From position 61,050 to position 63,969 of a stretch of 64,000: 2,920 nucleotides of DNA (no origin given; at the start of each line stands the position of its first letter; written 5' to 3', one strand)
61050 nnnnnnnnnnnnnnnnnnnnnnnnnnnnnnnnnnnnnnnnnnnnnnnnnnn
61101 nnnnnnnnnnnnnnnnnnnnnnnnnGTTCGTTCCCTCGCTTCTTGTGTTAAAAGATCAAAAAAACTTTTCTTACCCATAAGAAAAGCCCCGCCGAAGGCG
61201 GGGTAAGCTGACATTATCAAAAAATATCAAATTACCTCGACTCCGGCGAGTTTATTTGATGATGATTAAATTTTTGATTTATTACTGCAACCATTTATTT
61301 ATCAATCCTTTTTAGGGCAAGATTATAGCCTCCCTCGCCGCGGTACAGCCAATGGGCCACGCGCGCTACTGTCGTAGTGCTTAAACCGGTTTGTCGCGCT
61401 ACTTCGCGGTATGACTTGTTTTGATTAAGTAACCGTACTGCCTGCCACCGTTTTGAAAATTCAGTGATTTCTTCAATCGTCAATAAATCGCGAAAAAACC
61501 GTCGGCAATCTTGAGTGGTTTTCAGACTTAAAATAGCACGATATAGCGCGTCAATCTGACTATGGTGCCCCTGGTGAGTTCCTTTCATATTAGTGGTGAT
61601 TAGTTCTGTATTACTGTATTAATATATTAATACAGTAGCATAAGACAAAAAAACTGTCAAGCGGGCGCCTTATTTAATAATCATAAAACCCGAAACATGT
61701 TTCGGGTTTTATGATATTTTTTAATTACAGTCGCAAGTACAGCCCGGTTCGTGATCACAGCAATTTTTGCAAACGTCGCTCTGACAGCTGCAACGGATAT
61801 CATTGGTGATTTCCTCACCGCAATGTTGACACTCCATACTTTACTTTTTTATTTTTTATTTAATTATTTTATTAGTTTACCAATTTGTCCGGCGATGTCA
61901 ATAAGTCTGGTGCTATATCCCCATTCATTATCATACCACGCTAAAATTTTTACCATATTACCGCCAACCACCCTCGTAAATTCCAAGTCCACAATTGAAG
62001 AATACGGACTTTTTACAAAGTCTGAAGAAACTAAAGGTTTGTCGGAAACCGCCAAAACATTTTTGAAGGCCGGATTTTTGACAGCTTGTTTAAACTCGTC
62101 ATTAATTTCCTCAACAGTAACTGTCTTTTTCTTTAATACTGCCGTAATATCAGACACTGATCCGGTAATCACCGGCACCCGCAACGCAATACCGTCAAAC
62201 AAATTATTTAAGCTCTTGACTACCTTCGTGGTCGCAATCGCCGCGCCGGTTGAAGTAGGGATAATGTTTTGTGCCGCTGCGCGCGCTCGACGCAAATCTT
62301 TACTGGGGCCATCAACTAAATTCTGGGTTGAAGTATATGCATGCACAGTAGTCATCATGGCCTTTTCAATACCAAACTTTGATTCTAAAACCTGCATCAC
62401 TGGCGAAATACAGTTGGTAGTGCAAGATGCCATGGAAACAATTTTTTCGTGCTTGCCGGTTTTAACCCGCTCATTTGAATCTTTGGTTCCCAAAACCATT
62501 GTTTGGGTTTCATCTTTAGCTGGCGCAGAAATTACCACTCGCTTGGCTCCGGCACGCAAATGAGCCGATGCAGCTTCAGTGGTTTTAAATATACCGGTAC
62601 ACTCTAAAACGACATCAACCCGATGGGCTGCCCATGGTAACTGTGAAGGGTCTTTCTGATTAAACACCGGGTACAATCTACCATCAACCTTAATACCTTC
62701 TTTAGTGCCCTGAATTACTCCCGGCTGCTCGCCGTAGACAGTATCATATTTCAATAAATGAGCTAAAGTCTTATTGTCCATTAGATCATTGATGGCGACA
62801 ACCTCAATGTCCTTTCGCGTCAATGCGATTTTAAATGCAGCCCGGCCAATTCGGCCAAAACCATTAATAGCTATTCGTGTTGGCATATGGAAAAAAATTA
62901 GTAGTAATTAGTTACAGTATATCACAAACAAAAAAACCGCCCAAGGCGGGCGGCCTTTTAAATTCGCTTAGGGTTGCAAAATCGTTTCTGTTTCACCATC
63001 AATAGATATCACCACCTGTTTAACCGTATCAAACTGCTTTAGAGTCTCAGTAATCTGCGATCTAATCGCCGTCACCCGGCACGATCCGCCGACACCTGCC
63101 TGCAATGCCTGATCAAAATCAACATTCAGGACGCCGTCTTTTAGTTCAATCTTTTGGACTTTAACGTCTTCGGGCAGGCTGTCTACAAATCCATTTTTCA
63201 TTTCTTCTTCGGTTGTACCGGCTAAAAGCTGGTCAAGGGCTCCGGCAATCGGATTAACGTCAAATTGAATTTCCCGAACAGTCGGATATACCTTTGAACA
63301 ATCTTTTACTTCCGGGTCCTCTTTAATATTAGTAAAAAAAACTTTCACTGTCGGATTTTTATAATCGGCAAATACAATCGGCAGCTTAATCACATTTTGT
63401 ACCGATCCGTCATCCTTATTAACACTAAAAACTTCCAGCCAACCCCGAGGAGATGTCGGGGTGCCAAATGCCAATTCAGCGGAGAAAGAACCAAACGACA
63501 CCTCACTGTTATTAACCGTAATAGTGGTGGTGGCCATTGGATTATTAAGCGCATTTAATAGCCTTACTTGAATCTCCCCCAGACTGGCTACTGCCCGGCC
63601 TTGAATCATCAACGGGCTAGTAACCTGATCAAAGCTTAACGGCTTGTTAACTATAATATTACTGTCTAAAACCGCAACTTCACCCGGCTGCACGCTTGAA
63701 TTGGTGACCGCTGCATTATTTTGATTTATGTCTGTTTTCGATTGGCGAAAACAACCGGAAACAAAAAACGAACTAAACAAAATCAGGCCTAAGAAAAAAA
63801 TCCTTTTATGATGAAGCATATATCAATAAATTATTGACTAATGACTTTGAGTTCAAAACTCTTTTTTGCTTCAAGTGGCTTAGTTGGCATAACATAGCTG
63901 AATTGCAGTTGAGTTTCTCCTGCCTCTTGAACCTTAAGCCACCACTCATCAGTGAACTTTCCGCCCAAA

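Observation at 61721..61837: Second Cys-rich micro-protein (38 aa, 10 Cys) tucked between gap and a palindromic terminator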

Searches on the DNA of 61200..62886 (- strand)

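Call 69: search_rna_families(source=window, start=61200, end=62000, threshold=evalue, max_evalue=1)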
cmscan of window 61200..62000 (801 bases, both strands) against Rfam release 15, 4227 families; matches with E-value up to 1: 9.
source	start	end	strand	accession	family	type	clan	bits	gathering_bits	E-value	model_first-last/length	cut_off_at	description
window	61618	61719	+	RF02053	STnc430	Gene; sRNA;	-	27.7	47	0.04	1-162/162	no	Enterobacterial sRNA STnc430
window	61667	61727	-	RF00840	mir-374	Gene; miRNA;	-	27.3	54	0.0033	1-71/71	no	mir-374 microRNA precursor family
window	61654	61726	-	RF02319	TtnuHACA12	Gene; snRNA; snoRNA; HACA-box;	-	24.4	80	0.48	1-131/131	no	Tetrahymena snoRNA TtnuHACA12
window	61647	61732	-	RF01770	rimP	Cis-reg; leader;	-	20.8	47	0.92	1-102/102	no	Gammaprotebacteria rimP leader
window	61665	61734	-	RF03650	mir-1290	Gene; miRNA;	-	20.2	82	0.27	1-76/76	no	mir-1290 microRNA precursor family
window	61670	61723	+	RF03839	MIR2599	Gene; miRNA;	-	19.7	120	0.55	42-96/132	no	MIR2599 microRNA precursor family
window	61676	61719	-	RF04210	MIR8643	Gene; miRNA;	-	19.6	135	0.37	1-150/150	no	MIR8643 microRNA precursor family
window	61677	61718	+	RF04210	MIR8643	Gene; miRNA;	-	19.1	135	0.52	1-150/150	no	MIR8643 microRNA precursor family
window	61615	61717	+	RF02637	EF0408_EF0409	Gene; sRNA;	-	18.6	440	0.017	1-412/412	no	Enterococcus sRNA EF0408_EF0409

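Call 79: search_rna_families(sources=[L003, L004, L002], threshold=gathering)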
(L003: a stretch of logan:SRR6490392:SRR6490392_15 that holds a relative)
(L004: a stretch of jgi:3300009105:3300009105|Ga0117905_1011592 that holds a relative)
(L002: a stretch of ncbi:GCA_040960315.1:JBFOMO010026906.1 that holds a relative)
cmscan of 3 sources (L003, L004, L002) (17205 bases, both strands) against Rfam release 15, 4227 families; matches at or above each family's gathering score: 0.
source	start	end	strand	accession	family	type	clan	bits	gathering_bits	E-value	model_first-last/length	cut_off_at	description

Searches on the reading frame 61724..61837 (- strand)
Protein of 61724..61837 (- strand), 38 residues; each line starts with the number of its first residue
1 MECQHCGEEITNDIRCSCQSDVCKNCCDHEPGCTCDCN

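Call 6: search_protein_families(library=pfam, proteins=[window:61724-61837:-], max_evalue=10)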
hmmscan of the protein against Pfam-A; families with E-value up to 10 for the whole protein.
seq(38 aa): 1 family
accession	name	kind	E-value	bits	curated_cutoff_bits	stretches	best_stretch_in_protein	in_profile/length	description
PF03784.18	Cyclotide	-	3.3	8.3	25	1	10-24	14-28/30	Cyclotide family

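Call 7: search_protein_families(library=ncbifam, proteins=[window:61724-61837:-], max_evalue=10)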
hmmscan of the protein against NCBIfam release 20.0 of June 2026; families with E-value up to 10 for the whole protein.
seq(38 aa): 0 families

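Call 11: find_encoding_contigs(protein=window:61724-61837:-, flank=6000)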
Protein seq(38 aa) (38 aa): no gene with exactly this product is on record in the collection.

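Call 27: search_protein_representatives(protein=window:61724-61837:-)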
Query: 38 residues. Proteins with E-value up to 0.001 (for the whole library): 0; up to 1e-10: 0; up to 1e-30: 0. The best 0 are listed.

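Call 39: search_protein_families(library=pfam, alignment_id=A1, max_evalue=1)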
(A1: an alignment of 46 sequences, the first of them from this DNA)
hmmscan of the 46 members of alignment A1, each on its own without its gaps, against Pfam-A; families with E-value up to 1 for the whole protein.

A. member 1, seq(38 aa): 0 families

B. families by the number of members that match (of 46 scanned): 1 family
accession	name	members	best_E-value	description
PF02067.21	Metallothio_5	3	0.12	Metallothionein family 5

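Call 40: search_protein_families(library=ncbifam, alignment_id=A1, max_evalue=1)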
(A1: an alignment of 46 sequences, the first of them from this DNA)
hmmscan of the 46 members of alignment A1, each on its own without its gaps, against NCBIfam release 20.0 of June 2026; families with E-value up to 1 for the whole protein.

A. member 1, seq(38 aa): 0 families

B. families by the number of members that match (of 46 scanned): 1 family
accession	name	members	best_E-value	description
TIGR00403.1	ndhI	1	0.54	NAD(P)H-quinone oxidoreductase subunit I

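Call 41: search_solved_structures(query=A1, max_evalue=10, show_alignments=3)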
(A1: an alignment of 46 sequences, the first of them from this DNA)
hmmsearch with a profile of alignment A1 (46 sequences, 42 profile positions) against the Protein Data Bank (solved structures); distinct sequences matched with E-value up to 10: 0.

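Call 54: predict_structure(alignment_id=A3)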
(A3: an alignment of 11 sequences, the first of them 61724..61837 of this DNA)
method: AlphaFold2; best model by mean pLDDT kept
length: 38 residues; sequences in the alignment: 11
mean_pLDDT: 54.0   pTM: 0.25
mean pLDDT of the five models: 54.0, 49.4, 49.1, 46.8, 46.2
residues with pLDDT >= 90: 0; 70-90: 0; 50-70: 25; < 50: 13
segments of 3 or more residues with pLDDT < 50: 18-25
pLDDT, mean of each block of 10 residues (from residue 1): 61 54 50 51
secondary structure, 60 per line:
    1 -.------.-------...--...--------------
elements in order: E17-19 E22-24

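Call 86: search_protein_families(library=phrogs, alignment_id=A1, max_evalue=0.01)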
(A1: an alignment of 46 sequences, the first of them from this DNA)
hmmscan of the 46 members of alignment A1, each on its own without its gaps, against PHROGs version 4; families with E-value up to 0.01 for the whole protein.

A. member 1, seq(38 aa): 0 families

B. families by the number of members that match (of 46 scanned): 0 families

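Call 87: search_protein_families(library=padloc, alignment_id=A1, max_evalue=0.01)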
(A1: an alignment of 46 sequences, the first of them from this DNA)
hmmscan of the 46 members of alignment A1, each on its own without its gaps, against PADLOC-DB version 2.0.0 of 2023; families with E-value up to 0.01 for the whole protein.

A. member 1, seq(38 aa): 0 families

B. families by the number of members that match (of 46 scanned): 0 families

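Call 88: list_cluster_members(proteins=[window:61724-61837:-, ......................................, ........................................, window:2801-2911:+])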
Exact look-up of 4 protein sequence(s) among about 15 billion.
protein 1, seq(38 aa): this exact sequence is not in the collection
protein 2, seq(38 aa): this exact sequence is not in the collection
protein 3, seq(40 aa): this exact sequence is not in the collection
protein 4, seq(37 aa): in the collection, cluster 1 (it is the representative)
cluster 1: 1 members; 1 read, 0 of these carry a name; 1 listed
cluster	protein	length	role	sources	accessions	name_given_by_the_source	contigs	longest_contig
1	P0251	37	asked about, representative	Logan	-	-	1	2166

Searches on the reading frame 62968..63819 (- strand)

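Call 51: search_protein_families(library=pfam, proteins=[window:62968-63819:-], max_evalue=0.001)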
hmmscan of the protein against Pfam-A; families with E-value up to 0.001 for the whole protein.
window:62968-63819:- (283 aa): 2 families
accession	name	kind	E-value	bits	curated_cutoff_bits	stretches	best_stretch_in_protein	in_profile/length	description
PF10646.14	Germane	-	3.9e-17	63.3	23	1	161-277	3-115/117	Sporulation and spore germination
PF10648.15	Gmad2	-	9.1e-09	35.9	25.7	1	55-139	2-86/86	Immunoglobulin-like domain of bacterial spore germination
